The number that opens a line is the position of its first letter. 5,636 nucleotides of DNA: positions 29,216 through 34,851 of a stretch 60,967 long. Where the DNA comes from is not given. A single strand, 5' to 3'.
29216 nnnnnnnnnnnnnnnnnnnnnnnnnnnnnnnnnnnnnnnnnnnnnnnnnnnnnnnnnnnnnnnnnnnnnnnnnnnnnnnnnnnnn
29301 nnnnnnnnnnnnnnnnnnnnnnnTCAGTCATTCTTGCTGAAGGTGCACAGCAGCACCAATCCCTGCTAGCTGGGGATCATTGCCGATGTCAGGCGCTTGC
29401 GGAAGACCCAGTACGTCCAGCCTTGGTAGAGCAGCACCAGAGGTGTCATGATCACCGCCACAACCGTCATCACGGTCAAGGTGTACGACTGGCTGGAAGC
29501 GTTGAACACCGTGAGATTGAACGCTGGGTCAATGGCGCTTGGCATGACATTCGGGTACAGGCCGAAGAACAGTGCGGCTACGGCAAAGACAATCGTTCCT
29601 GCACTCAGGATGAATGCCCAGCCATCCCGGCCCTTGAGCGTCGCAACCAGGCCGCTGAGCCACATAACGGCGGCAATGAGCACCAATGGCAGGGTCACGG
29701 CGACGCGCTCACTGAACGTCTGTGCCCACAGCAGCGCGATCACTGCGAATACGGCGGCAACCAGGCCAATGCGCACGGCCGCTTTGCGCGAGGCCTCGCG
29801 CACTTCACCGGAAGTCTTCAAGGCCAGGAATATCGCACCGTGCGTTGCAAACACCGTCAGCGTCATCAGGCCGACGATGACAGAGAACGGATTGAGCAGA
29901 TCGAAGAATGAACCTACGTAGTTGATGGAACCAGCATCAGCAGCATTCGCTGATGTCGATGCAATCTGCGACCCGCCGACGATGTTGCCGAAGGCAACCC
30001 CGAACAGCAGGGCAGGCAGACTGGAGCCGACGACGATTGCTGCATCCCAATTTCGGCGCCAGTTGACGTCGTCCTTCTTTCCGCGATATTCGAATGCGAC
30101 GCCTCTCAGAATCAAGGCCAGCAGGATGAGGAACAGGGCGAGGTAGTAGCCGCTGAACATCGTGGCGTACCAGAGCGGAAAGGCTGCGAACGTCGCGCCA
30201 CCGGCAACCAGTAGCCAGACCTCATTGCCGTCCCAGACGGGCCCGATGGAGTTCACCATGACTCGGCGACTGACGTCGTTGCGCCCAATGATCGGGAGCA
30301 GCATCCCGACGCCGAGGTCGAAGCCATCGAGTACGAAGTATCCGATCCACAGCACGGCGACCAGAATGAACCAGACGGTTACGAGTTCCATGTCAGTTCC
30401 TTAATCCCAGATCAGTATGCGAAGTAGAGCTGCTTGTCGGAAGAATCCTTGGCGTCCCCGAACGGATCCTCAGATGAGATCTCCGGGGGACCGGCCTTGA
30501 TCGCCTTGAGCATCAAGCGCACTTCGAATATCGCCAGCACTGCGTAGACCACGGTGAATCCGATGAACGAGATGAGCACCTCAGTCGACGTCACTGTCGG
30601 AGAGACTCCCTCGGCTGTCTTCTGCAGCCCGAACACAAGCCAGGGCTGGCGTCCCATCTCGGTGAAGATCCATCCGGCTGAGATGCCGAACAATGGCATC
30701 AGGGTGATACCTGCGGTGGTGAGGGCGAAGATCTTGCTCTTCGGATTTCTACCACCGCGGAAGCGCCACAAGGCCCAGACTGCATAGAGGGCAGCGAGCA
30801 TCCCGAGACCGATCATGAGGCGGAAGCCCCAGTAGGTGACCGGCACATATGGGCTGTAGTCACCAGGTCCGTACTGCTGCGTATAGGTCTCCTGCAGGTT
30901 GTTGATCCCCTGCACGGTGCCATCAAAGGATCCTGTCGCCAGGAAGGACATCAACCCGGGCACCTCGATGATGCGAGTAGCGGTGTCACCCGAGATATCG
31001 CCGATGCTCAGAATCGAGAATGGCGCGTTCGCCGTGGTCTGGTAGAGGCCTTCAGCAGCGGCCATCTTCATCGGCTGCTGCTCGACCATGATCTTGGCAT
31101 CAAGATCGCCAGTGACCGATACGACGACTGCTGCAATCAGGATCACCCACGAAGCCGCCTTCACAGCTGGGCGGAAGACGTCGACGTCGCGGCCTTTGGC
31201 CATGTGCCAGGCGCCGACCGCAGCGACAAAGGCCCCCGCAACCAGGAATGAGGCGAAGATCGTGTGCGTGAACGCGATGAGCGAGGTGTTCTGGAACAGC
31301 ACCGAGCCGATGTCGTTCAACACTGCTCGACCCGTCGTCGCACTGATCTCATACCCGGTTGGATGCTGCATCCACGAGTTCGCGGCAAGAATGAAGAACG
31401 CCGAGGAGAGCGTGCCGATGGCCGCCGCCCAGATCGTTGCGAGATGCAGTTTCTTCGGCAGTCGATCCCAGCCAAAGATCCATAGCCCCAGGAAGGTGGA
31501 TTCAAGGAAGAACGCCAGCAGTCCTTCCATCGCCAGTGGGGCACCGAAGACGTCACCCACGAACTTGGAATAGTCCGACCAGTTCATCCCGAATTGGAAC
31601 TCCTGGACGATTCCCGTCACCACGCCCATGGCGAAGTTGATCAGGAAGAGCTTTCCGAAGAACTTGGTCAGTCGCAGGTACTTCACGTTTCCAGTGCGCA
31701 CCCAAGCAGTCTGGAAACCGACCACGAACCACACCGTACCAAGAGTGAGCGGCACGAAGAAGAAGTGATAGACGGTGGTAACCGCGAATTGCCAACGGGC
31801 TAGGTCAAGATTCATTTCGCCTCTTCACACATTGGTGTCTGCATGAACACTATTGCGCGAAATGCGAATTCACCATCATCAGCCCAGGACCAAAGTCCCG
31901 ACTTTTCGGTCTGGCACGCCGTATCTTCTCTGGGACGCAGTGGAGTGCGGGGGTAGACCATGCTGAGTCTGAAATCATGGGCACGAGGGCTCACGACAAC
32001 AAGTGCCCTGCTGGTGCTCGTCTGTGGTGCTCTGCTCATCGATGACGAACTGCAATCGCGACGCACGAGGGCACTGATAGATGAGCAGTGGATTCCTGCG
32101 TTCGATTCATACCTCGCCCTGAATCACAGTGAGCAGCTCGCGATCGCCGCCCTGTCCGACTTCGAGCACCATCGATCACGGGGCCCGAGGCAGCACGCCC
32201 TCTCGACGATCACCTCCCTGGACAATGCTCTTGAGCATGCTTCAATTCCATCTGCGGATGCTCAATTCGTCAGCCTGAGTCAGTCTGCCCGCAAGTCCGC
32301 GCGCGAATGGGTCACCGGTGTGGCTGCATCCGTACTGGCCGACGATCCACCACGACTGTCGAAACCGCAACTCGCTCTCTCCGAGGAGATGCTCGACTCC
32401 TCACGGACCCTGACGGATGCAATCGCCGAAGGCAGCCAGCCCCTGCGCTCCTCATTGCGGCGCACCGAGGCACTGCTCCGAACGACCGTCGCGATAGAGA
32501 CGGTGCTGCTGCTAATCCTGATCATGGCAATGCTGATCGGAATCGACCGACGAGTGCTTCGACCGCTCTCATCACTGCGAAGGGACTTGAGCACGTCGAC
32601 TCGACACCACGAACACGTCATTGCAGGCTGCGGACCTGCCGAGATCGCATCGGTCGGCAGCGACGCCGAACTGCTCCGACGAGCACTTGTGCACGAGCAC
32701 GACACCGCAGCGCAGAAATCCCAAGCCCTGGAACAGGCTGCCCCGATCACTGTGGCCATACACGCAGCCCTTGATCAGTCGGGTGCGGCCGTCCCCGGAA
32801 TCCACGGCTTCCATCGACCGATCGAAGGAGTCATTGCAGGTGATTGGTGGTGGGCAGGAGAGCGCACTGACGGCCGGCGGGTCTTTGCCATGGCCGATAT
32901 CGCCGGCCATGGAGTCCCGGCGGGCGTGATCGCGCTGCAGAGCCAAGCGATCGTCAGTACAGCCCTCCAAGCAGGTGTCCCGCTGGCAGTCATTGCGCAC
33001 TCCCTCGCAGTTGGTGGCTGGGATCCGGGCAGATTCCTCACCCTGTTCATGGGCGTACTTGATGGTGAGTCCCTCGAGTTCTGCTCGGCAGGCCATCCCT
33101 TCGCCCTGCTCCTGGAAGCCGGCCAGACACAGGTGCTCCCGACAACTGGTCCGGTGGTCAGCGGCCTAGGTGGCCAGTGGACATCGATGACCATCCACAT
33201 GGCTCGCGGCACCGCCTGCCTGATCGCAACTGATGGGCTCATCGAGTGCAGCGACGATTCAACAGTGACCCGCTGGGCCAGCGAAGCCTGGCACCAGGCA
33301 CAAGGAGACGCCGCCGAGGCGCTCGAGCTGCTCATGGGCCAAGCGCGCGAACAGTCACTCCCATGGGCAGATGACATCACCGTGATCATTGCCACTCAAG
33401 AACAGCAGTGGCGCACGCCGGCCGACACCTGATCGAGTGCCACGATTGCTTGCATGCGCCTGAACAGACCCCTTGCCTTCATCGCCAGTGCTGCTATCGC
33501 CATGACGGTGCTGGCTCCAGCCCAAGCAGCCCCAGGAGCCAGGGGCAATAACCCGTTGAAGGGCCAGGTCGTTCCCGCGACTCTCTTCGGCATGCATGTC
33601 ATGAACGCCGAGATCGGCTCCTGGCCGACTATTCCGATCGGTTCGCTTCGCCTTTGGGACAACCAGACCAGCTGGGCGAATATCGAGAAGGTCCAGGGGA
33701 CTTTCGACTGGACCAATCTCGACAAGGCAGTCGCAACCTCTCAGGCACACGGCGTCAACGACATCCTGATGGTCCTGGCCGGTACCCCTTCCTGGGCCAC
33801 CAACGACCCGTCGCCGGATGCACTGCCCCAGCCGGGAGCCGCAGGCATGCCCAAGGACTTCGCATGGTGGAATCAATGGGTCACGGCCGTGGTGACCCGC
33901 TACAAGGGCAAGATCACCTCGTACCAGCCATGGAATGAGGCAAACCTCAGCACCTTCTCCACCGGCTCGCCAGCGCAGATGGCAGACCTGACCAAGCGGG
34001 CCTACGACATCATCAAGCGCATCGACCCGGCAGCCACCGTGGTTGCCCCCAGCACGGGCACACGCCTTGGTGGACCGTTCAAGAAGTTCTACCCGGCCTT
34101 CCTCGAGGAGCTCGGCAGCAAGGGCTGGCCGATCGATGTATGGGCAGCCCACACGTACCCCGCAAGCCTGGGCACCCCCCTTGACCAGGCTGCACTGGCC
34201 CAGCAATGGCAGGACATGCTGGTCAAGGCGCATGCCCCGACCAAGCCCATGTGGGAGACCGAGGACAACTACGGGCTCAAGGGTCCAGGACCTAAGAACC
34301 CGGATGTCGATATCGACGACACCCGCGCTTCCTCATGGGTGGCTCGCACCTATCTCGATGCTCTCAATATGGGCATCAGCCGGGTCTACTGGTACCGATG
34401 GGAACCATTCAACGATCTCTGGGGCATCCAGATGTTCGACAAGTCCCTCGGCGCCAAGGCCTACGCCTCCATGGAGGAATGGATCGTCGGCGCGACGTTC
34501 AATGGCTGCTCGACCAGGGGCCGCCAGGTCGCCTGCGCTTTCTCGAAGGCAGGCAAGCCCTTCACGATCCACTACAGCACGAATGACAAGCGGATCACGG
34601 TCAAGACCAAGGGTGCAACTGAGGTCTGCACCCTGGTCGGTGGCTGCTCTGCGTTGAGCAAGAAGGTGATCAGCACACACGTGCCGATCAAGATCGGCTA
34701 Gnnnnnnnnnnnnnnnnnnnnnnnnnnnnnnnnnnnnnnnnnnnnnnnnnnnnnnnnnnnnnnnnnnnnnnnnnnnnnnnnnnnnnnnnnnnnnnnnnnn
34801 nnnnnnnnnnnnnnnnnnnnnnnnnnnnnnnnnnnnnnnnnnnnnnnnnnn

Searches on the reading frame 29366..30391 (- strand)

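Call 35: search_protein_families(library=pfam, proteins=[window:29366-30391:-], max_evalue=0.00001)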
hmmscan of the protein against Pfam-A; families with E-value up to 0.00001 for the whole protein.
window:29366-30391:- (341 aa): 1 family
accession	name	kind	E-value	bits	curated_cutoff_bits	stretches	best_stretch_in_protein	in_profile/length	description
PF02322.20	Cyt_bd_oxida_II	-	2.8e-109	365.6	35.6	1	4-330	2-302/302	Cytochrome bd terminal oxidase subunit II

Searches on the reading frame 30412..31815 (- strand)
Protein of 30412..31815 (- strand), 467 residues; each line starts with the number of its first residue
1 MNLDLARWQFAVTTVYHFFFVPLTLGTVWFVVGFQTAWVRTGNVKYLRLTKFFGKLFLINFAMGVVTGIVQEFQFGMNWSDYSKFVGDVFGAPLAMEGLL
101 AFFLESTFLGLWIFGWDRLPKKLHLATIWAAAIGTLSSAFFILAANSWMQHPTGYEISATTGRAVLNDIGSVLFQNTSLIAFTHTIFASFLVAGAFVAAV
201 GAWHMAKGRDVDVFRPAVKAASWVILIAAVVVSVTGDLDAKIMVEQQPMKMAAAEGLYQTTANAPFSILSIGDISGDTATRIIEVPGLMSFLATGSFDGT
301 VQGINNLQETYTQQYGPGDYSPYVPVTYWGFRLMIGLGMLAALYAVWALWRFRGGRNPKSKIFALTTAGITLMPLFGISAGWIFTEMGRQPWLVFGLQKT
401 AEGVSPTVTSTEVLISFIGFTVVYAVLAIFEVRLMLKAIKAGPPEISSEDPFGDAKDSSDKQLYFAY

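Call 35: search_protein_families(library=pfam, proteins=[window:30412-31815:-], max_evalue=0.00001)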
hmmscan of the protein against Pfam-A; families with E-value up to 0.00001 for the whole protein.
window:30412-31815:- (467 aa): 1 family
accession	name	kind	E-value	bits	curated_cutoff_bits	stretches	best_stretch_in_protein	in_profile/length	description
PF01654.22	Cyt_bd_oxida_I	-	1.3e-162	541.6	26.2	1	5-443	1-418/418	Cytochrome bd terminal oxidase subunit I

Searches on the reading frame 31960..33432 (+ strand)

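Call 35: search_protein_families(library=pfam, proteins=[window:31960-33432:+], max_evalue=0.00001)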
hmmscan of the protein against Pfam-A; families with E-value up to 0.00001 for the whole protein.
window:31960-33432:+ (490 aa): 1 family
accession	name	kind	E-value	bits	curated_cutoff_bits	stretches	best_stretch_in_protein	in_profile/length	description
PF07228.17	SpoIIE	-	9.5e-23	81.6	25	1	304-479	2-190/192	Stage II sporulation protein E (SpoIIE)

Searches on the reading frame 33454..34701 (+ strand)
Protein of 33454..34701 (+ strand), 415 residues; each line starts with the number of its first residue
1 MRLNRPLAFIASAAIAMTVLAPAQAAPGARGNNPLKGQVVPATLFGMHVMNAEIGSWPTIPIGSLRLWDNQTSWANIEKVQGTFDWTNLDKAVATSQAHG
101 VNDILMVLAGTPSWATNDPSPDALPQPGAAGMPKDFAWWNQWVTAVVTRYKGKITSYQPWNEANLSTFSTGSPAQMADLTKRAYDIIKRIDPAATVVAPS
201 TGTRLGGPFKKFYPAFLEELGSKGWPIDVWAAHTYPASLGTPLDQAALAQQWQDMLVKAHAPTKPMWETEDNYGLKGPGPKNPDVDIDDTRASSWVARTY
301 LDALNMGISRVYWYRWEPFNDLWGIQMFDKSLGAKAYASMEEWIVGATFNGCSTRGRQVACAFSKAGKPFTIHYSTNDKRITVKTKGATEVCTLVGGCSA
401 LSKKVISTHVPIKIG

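Call 35: search_protein_families(library=pfam, proteins=[window:33454-34701:+], max_evalue=0.00001)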
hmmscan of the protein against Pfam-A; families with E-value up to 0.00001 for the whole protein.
window:33454-34701:+ (415 aa): 1 family
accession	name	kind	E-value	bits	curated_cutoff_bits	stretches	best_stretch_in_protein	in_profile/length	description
PF02449.21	Glyco_hydro_42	-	9.3e-07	28.9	21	0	71-126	31-86/376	Beta-galactosidase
